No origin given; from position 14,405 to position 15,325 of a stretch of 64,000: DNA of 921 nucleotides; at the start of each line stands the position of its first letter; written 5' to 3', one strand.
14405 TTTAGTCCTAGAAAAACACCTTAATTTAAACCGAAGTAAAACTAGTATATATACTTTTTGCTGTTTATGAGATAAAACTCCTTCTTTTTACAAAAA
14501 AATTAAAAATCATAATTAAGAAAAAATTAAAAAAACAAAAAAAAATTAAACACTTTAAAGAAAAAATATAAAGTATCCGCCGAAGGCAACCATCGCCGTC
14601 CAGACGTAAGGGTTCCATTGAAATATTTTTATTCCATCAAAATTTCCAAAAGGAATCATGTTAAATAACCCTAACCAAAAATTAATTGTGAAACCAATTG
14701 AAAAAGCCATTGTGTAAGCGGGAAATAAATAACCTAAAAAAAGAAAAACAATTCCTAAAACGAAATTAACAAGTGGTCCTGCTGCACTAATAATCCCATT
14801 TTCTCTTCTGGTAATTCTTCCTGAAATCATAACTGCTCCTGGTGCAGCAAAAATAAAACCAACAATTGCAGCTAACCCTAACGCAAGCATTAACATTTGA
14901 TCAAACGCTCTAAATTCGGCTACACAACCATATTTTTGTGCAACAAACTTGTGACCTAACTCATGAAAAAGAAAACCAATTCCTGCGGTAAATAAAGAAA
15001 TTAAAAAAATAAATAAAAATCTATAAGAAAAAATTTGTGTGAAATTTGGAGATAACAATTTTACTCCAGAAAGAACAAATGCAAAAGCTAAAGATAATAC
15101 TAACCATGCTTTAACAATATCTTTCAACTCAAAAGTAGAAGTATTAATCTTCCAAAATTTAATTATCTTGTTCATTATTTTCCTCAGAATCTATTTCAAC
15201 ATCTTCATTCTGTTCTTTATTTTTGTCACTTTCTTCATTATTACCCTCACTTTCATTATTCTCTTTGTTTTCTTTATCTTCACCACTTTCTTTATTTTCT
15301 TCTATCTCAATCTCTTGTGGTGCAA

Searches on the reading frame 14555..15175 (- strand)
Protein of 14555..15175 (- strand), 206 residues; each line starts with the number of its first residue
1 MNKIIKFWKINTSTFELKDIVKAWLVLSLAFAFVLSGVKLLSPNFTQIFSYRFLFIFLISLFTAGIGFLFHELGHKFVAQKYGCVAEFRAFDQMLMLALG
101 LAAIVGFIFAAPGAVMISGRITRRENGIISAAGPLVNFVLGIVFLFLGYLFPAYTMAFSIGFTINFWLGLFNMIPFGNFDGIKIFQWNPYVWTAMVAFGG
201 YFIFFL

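Call 42: search_protein_families(library=pfam, proteins=[window:14555-15175:-], max_evalue=0.00001)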
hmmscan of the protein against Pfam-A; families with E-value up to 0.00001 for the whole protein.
window:14555-15175:- (206 aa): 1 family
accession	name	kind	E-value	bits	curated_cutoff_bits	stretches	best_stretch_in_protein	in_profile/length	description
PF02163.28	Peptidase_M50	-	4.3e-09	36.5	27.2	0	65-151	7-103/221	Peptidase family M50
